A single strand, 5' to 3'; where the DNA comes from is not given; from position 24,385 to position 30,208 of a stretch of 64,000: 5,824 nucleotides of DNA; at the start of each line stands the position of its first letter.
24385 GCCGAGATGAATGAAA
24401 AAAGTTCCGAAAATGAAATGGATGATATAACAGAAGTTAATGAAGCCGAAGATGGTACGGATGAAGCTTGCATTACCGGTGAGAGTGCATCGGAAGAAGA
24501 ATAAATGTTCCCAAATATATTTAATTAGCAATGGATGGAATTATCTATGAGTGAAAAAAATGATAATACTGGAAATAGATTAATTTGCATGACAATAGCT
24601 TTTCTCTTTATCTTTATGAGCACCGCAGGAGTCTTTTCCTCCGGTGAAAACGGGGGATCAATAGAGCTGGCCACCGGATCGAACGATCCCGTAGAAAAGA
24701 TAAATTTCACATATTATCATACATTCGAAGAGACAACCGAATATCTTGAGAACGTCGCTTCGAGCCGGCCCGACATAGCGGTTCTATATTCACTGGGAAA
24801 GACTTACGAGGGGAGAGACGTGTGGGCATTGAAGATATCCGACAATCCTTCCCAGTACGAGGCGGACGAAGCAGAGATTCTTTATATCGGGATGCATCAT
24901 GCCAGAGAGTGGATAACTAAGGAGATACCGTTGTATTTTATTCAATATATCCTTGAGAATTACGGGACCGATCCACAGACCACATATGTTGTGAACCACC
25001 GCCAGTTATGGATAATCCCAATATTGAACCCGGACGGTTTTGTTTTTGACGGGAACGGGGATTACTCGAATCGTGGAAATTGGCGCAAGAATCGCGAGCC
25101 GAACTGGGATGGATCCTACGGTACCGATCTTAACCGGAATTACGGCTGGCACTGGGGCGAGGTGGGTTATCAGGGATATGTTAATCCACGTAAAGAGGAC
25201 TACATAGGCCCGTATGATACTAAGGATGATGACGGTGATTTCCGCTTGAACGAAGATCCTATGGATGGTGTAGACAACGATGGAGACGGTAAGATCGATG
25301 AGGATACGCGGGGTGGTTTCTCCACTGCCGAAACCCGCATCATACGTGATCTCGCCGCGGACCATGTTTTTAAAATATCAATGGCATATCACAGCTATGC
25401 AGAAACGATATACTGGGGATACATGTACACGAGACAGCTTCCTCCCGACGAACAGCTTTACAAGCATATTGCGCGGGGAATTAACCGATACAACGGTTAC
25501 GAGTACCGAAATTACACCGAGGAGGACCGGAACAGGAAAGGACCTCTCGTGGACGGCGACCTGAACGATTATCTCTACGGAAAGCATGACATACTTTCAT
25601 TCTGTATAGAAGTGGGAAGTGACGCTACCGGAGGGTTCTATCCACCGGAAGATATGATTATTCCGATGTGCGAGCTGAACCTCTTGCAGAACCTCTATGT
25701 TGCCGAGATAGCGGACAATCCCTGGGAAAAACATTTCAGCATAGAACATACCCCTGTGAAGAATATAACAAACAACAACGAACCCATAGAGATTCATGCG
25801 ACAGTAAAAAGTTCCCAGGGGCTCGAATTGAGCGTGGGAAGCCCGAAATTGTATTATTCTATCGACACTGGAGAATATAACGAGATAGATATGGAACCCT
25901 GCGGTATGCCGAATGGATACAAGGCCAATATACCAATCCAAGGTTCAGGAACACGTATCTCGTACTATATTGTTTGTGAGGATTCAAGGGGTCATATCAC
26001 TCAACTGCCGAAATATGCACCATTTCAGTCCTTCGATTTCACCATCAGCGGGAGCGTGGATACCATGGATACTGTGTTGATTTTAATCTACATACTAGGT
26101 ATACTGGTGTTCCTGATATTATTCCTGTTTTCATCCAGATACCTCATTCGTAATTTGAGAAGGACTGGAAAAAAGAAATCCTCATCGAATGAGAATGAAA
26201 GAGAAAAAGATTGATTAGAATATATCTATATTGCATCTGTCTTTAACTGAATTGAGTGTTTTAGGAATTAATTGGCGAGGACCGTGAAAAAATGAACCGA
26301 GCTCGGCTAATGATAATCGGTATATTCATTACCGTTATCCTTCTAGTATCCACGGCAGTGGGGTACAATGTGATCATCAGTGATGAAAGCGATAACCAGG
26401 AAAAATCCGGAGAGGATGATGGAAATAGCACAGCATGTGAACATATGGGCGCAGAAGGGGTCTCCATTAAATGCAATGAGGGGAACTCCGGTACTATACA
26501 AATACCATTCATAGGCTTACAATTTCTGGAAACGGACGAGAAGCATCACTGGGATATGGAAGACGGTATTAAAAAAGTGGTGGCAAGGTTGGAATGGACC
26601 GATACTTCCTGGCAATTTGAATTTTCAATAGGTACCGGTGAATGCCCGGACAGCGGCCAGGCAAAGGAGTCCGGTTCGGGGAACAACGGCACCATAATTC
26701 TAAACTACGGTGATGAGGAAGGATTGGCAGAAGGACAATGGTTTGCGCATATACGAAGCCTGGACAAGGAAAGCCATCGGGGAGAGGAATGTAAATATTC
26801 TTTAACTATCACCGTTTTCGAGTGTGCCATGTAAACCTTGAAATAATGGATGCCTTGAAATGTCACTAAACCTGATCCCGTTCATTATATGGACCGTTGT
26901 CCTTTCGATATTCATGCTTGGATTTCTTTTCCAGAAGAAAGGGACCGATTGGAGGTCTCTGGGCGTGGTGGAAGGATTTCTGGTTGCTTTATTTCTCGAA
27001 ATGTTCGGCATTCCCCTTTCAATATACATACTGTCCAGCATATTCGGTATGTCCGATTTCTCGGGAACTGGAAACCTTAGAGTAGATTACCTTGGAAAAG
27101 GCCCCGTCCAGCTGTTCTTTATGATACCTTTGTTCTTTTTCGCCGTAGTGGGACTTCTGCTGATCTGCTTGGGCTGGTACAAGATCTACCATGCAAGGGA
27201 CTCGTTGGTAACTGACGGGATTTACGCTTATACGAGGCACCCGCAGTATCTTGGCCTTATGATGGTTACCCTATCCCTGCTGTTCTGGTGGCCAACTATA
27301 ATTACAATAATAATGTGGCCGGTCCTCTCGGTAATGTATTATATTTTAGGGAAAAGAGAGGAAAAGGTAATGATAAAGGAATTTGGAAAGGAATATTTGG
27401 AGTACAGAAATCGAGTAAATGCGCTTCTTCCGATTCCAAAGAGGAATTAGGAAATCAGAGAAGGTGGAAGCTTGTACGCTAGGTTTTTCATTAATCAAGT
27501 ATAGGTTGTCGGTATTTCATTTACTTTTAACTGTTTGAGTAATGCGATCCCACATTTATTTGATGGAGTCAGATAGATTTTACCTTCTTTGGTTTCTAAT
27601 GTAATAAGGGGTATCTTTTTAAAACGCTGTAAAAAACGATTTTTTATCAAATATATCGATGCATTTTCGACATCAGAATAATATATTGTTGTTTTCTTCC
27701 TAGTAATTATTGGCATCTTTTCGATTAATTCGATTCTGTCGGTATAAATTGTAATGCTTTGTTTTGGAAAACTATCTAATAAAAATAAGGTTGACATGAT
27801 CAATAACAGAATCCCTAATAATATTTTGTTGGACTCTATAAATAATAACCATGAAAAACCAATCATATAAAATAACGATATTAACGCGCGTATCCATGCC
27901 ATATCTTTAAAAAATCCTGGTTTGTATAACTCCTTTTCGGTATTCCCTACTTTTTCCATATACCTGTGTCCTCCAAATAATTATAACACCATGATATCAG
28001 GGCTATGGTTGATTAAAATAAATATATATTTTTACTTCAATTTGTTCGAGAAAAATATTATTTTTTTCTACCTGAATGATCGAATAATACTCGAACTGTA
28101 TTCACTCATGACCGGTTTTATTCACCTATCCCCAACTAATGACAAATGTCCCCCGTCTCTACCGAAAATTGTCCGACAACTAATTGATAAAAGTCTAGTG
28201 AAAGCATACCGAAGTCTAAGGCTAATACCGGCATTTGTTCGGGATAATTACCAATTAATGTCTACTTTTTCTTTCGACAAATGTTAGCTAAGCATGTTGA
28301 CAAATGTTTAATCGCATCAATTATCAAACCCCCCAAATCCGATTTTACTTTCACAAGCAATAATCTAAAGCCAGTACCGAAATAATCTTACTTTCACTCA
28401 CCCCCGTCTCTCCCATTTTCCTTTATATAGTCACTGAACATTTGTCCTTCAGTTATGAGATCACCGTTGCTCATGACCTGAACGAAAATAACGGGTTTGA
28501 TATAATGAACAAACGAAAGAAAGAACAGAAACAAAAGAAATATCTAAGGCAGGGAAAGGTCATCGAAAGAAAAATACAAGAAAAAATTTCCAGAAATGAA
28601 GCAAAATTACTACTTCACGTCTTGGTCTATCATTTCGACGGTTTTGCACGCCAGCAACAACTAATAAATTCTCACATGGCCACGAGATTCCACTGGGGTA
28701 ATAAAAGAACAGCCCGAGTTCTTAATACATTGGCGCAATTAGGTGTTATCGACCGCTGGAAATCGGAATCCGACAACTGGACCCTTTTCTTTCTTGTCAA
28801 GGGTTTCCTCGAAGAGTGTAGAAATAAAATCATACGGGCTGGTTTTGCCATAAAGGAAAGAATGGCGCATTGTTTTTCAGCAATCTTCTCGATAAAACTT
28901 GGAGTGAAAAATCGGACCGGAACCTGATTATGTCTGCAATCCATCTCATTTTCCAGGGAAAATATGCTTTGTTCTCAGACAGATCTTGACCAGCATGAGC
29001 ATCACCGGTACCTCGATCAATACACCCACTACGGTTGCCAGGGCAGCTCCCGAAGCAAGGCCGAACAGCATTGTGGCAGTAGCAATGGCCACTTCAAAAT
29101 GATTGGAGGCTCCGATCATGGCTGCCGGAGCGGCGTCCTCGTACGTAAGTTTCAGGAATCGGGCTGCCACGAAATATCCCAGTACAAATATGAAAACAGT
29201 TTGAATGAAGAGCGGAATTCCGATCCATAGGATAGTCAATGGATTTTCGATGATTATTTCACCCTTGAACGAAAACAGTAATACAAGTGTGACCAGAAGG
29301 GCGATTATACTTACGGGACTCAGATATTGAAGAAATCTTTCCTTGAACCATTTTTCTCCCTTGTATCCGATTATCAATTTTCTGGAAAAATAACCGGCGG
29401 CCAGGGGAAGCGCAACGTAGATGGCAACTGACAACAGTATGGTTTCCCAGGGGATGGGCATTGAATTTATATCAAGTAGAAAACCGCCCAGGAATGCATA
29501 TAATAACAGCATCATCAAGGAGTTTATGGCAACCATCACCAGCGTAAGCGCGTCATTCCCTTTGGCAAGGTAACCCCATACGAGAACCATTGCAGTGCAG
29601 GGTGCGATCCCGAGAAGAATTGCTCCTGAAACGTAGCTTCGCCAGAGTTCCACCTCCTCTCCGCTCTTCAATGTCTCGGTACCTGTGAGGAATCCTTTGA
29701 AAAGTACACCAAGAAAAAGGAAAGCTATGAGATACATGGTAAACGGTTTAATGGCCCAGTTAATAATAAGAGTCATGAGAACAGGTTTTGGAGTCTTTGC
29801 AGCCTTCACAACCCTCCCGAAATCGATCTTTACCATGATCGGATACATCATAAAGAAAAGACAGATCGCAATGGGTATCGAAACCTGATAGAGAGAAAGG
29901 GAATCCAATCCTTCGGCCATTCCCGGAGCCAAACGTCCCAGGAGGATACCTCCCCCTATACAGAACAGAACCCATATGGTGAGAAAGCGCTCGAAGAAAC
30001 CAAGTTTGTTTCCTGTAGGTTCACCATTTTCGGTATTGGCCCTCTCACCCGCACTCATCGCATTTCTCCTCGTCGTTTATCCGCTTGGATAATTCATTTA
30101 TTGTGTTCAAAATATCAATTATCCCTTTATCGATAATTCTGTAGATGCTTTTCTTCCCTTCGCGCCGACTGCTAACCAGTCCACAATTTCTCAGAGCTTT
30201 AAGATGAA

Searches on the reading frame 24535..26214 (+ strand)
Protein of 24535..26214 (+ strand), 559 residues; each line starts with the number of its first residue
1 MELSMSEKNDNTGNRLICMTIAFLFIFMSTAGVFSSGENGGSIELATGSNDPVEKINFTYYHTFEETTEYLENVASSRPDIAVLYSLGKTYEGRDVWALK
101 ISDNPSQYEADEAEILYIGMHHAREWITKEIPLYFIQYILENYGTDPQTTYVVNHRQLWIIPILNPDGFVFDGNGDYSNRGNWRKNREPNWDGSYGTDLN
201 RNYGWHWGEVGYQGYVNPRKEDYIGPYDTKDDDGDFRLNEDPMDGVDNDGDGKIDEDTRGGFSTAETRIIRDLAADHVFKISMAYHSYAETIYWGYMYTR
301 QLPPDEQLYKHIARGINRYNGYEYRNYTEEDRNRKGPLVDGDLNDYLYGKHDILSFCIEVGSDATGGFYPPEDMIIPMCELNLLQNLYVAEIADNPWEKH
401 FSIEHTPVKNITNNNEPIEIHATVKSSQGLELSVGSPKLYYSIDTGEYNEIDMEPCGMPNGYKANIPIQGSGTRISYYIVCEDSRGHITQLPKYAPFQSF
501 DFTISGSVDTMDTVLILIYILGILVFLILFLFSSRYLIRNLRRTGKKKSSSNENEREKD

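Call 30: search_protein_families(library=pfam, proteins=[window:24535-26214:+], max_evalue=0.00001)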
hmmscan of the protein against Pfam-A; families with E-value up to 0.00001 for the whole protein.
window:24535-26214:+ (559 aa): 1 family
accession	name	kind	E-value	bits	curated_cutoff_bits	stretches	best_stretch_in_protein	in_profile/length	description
PF00246.29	Peptidase_M14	-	2.3e-62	211.7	21.6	1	68-383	2-284/286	Zinc carboxypeptidase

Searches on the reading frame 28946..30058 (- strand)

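Call 30: search_protein_families(library=pfam, proteins=[window:28946-30058:-], max_evalue=0.00001)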
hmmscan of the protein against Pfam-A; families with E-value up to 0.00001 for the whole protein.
window:28946-30058:- (370 aa): 2 families
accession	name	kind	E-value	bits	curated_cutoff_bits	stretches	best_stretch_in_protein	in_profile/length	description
PF01758.21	SBF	-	1.2e-44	152.8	24.3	1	64-271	1-190/191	Sodium Bile acid symporter family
PF13593.11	SBF_like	-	1.3e-11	44.8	25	1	29-349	2-297/313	SBF-like CPA transporter family (DUF4137)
